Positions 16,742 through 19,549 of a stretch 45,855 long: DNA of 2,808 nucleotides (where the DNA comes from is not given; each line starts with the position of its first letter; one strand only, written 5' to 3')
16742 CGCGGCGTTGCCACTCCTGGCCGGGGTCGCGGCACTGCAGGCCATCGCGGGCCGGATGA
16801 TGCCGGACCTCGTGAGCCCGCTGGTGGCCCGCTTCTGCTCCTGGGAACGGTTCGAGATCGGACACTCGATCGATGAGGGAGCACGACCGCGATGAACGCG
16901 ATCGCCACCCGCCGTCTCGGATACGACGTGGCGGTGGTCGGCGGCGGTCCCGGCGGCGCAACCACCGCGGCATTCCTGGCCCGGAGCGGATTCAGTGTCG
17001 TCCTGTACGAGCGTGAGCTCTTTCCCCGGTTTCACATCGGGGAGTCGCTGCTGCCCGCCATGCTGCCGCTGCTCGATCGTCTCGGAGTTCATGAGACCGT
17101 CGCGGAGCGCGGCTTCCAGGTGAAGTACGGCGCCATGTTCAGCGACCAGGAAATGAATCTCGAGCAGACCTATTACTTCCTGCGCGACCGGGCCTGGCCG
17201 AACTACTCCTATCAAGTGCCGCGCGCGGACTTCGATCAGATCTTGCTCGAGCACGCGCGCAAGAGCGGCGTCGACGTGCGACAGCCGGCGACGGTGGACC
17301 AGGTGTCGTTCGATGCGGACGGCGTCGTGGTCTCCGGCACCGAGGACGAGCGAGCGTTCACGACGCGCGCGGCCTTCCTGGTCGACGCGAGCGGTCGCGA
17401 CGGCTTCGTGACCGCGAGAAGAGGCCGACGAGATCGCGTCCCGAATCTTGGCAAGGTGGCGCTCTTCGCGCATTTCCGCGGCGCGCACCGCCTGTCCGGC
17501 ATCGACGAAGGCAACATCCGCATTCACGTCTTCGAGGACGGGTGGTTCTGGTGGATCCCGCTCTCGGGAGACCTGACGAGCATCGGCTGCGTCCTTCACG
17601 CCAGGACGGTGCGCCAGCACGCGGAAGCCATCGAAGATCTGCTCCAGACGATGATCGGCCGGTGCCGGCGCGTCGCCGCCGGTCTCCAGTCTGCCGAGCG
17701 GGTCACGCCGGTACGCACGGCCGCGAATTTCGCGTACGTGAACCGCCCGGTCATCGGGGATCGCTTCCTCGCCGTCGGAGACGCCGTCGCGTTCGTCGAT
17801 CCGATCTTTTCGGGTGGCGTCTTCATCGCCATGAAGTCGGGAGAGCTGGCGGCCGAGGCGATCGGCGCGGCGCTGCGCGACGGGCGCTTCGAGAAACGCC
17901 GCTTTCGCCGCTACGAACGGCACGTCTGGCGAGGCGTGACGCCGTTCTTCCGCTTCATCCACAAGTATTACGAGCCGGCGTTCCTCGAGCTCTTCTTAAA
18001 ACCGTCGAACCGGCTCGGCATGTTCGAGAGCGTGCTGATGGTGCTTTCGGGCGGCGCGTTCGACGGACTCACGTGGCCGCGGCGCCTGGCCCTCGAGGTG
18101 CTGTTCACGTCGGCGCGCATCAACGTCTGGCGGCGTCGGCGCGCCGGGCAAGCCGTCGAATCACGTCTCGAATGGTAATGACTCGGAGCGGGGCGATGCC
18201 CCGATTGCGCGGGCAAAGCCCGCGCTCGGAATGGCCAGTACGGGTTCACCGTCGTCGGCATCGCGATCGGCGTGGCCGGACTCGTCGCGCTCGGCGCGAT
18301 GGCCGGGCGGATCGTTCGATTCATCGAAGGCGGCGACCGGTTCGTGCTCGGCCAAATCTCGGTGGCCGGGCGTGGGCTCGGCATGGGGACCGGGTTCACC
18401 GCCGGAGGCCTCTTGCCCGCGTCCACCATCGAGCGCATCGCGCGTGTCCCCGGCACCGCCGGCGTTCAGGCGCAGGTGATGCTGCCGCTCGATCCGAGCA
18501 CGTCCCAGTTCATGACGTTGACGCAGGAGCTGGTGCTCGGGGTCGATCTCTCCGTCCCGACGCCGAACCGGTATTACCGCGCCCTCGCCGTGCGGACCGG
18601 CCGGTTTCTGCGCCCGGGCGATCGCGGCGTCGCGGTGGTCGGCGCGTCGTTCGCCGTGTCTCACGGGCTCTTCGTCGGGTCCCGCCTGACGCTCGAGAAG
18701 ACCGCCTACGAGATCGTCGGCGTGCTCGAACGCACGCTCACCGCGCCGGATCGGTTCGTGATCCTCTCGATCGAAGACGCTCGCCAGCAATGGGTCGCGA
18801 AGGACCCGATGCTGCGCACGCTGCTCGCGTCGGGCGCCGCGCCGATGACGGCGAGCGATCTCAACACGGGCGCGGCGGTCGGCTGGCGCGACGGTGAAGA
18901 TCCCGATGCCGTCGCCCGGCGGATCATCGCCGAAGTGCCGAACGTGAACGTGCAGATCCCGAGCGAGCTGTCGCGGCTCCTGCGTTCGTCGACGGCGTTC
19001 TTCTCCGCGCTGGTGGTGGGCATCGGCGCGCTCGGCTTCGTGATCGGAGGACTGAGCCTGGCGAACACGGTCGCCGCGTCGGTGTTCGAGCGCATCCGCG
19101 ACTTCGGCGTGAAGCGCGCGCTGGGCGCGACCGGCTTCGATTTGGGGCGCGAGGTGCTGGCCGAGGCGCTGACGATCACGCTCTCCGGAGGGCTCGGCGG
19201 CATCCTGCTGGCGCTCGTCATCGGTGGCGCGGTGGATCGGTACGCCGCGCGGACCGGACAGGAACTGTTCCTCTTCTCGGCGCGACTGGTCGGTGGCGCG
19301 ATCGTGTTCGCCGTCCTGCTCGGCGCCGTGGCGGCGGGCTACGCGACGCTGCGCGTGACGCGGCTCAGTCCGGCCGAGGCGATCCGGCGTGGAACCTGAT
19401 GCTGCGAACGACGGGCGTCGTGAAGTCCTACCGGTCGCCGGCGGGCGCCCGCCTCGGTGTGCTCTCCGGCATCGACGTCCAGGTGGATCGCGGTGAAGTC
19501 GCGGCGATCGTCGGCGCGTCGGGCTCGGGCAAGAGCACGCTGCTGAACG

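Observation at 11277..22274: Orphan type II PKS/FAS-like envelope-lipid locus: two KS plus dead-KS pairs around one ACP, operonic with GT2, flavin halogenase and MacB-type exporter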

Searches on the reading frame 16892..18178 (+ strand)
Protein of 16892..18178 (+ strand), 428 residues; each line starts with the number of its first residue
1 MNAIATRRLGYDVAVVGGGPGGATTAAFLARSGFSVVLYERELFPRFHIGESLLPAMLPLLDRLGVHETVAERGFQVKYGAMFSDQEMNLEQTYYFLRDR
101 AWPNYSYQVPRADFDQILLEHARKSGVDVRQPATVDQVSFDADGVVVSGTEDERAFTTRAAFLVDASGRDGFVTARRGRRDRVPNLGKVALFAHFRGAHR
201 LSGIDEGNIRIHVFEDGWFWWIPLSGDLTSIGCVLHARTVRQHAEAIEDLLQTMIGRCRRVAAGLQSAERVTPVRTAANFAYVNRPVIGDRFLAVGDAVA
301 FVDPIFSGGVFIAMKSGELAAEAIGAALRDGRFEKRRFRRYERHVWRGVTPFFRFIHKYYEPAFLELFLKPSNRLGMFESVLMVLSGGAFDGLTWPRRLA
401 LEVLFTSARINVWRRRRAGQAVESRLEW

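Call 9: search_protein_families(library=pfam, proteins=[window:16892-18178:+], max_evalue=0.01)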
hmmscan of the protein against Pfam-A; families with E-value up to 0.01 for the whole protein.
window:16892-18178:+ (428 aa): 12 families
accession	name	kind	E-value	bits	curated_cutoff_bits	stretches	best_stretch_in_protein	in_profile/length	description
PF04820.20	Trp_halogenase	-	2.4e-32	112.9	21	2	104-361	150-387/458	Tryptophan halogenase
PF01494.25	FAD_binding_3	-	8e-21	75.1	22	1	11-330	2-324/349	FAD binding domain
PF01266.30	DAO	-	1.3e-08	35.3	27.9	1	12-43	1-32/353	FAD dependent oxidoreductase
PF07992.20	Pyr_redox_2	-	3.7e-08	33.6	26.1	1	11-42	1-33/291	Pyridine nucleotide-disulphide oxidoreductase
PF12831.13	FAD_oxidored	-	2.1e-07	31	27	1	12-176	1-152/416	FAD dependent oxidoreductase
PF13450.12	NAD_binding_8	-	6.9e-07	29.9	21.9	1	15-42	1-28/68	NAD(P)-binding Rossmann-like domain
PF00890.30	FAD_binding_2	-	6.5e-06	26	20.4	1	12-42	1-31/414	FAD binding domain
PF00070.33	Pyr_redox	-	8.5e-05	23.4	22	0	13-42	2-31/82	Pyridine nucleotide-disulphide oxidoreductase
PF05834.18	Lycopene_cycl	-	0.00039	20.1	23.4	0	108-168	83-140/380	Lycopene cyclase protein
PF01946.23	Thi4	-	0.001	18.8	26.2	1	11-45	18-53/235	Thi4 family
PF03486.20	HI0933_like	-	0.0017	18.3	50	0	12-41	2-31/244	HI0933-like protein Rossmann domain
PF01134.28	GIDA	-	0.0062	16.1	22.1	1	12-41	1-30/391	Glucose inhibited division protein A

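Call 10: search_protein_families(library=ncbifam, proteins=[window:16892-18178:+], max_evalue=0.01)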
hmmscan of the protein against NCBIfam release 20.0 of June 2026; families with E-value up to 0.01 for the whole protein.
window:16892-18178:+ (428 aa): 81 families (the best 25 are shown)
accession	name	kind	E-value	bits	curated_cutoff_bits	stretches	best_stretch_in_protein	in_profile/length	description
NF033113.0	halo_ClmS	equivalog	1.1e-60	205.8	900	1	12-361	4-358/570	chloramphenicol-biosynthetic FADH2-dependent halogenase CmlS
NF049967.1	QhpG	equivalog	1.2e-52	179.3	240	1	13-345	1-307/423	flavin-dependent monooxygenase QhpG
NF038171.1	maturase_LodB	equivalog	3e-37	128.6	400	1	12-361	1-346/361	lysine-epsilon-oxidase maturase LodB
TIGR02032.1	GG-red-SF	subfamily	3.6e-37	128.7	158.8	1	11-324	1-297/297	geranylgeranyl reductase family protein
NF038174.1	maturase_GoxB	equivalog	8.8e-27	94.1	400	1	12-358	2-341/358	glycine oxidase maturase GoxB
TIGR02023.1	BchP-ChlP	subfamily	2.7e-20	72.7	343.3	1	11-357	1-329/388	geranylgeranyl diphosphate reductase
NF041080.1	DGGGPL_reductase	equivalog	8.4e-20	71.1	580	1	11-338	2-325/447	digeranylgeranylglycerophospholipid reductase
NF005313.0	PRK06847.1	subfamily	7.9e-19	67.8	372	1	12-154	6-149/375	hypothetical protein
NF045655.1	MkRedMenJ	equivalog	1.2e-17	64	700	1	12-327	6-318/406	menaquinone reductase MenJ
NF006092.0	PRK08244.1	equivalog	4e-15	55.5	644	1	11-285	3-270/494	monooxygenase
NF041385.1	Dggglyphlred_Halo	equivalog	8.7e-14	50.9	700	1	229-333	217-322/405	digeranylgeranylglycerophospholipid reductase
NF004833.1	PRK06185.1-1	subfamily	1.1e-13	50.7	488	1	13-346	5-337/403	FAD-dependent oxidoreductase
NF041160.1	DGGPL_Thplmales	equivalog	2.1e-13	50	780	1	9-345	2-331/396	digeranylgeranylglycerophospholipid reductase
NF004834.1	PRK06185.1-3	subfamily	4.9e-13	48.7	500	1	9-342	6-337/420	FAD-dependent oxidoreductase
NF004780.0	PRK06126.1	subfamily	2e-12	46.2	445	1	10-228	8-248/552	hypothetical protein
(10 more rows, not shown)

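Call 44: search_solved_structures(query=window:16892-18178:+, max_evalue=0.00001, show_alignments=3)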
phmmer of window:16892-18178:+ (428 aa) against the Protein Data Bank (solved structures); distinct sequences matched with E-value up to 0.00001: 35.
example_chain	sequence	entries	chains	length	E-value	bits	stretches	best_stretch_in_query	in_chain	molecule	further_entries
7fco_A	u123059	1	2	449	1.1e-63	218.9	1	11-397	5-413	ChlB4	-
8zop_A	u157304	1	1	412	2.7e-61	211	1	10-361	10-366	Halogenase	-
3e1t_A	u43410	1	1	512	7.7e-61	209.5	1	5-361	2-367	Halogenase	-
5buk_A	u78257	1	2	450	1.6e-60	208.4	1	11-392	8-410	FADH2-dependent halogenase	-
5dbj_E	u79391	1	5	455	4.7e-58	200.3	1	10-392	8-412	FADH2-dependent halogenase PltA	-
3i3l_A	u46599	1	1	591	2.2e-51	178.3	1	12-363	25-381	Alkylhalidase CmlS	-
3nix_A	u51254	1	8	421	6.3e-47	163.6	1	9-373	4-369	Flavoprotein/dehydrogenase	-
8gu0_A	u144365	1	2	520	1.9e-43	152.2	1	12-354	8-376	Non-heme halogenase radH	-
5bul_A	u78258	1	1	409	8.7e-41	143.4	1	10-395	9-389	flavin-dependent halogenase triple mutant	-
5bva_A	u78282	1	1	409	1.2e-39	139.6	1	10-395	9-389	flavin-dependent halogenase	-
6bzt_A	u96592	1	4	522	1.7e-23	86.4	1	10-361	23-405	Halogenase PltM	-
6bza_A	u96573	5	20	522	3.3e-23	85.5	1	10-361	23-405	Halogenase PltM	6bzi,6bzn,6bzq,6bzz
7xgb_A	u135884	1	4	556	3.6e-23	85.4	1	10-342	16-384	Tetracycline 7-halogenase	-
7v0b_A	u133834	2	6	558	3.6e-23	85.4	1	10-342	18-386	Tetracycline 7-halogenase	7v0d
3oz2_A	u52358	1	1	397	1.7e-14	56.8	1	11-345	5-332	Digeranylgeranylglycerophospholipid reductase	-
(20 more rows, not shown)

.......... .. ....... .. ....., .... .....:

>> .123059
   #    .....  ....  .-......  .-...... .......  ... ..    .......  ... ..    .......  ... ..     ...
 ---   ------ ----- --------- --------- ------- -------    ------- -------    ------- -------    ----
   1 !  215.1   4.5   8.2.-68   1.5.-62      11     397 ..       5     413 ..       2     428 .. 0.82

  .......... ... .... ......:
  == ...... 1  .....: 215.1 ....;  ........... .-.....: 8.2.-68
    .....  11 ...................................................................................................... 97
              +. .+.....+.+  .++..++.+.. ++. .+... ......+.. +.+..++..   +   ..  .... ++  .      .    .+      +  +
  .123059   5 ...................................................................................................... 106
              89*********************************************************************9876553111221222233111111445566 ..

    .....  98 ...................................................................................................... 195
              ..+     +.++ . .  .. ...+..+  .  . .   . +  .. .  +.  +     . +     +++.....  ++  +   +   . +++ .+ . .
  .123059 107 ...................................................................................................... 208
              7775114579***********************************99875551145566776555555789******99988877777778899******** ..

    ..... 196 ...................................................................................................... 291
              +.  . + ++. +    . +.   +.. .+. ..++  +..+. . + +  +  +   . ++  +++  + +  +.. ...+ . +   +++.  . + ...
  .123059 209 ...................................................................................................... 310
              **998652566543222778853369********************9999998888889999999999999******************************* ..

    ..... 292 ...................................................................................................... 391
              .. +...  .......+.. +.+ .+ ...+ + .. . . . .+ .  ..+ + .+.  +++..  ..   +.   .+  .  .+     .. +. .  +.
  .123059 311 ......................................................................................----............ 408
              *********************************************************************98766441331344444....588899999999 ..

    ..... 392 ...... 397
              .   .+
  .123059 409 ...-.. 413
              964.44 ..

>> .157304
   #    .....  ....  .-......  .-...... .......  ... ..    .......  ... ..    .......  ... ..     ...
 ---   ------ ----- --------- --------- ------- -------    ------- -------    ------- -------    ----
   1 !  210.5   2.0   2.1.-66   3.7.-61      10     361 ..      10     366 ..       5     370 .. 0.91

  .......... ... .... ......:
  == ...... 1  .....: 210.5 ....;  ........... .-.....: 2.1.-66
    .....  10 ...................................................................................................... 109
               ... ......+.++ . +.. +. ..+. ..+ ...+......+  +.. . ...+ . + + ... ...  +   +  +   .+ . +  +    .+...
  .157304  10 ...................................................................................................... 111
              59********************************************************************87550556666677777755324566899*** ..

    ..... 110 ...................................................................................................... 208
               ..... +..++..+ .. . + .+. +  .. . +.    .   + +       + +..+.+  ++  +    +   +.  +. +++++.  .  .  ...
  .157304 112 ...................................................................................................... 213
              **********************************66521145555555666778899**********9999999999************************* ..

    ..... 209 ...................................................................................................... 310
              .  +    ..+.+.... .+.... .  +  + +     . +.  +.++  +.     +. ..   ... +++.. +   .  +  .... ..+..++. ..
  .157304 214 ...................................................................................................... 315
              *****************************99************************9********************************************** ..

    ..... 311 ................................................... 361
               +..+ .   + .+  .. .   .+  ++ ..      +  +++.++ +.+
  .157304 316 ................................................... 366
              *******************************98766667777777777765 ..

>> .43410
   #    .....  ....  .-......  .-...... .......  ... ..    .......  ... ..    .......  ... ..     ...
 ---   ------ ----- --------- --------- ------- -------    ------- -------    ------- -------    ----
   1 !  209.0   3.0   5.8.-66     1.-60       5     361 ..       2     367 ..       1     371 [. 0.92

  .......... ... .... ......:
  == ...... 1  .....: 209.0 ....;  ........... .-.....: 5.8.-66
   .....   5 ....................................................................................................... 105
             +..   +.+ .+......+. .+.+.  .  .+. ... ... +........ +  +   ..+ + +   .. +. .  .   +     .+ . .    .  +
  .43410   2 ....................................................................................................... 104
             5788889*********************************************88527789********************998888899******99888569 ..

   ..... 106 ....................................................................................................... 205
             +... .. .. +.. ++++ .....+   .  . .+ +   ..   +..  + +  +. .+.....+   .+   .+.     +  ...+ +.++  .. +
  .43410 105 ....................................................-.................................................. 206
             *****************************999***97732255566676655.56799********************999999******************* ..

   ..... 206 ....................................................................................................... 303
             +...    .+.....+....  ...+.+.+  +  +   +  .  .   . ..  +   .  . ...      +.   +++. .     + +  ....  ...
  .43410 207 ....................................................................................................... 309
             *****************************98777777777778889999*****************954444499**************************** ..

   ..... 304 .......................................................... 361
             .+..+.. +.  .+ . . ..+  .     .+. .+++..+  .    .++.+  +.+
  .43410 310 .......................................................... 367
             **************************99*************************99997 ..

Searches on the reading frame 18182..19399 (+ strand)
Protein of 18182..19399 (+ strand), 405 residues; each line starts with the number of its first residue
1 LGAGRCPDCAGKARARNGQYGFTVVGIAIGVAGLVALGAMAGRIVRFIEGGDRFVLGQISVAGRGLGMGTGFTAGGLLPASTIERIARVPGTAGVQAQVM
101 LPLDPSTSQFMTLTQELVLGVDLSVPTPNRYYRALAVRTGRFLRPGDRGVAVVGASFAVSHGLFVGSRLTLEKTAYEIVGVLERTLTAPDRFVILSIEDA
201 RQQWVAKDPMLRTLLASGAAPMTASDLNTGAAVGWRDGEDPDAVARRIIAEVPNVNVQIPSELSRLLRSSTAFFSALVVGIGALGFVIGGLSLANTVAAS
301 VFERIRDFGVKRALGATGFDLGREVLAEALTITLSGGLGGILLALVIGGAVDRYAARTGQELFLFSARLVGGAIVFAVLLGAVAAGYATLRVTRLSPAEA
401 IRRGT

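Call 9: search_protein_families(library=pfam, proteins=[window:18182-19399:+], max_evalue=0.01)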
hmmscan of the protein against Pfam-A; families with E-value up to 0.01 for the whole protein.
window:18182-19399:+ (405 aa): 2 families
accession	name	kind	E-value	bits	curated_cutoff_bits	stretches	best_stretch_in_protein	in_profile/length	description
PF12704.14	MacB_PCD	-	1.7e-13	51.8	27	1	22-249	3-205/207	MacB-like periplasmic core domain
PF02687.27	FtsX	-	1.8e-12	47.8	25.5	1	281-397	3-120/120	FtsX-like permease C-terminal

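Call 10: search_protein_families(library=ncbifam, proteins=[window:18182-19399:+], max_evalue=0.01)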
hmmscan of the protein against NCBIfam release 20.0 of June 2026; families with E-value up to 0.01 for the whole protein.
window:18182-19399:+ (405 aa): 4 families
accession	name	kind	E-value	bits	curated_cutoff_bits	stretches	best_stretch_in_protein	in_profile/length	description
TIGR03434.1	ADOP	subfamily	4.9e-12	44.8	622.3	1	139-402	546-801/803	ADOP family duplicated permease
NF007826.0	PRK10535.1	equivalog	1.9e-07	29.7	966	1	281-403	528-647/648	macrolide ABC transporter ATP-binding protein/permease MacB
TIGR01185.1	devC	equivalog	0.002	17.2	290.35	1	236-398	215-377/380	ABC transporter permease DevC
NF038346.1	FtsX_actino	exception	0.0049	16.3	250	1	274-391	179-303/308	permease-like cell division protein FtsX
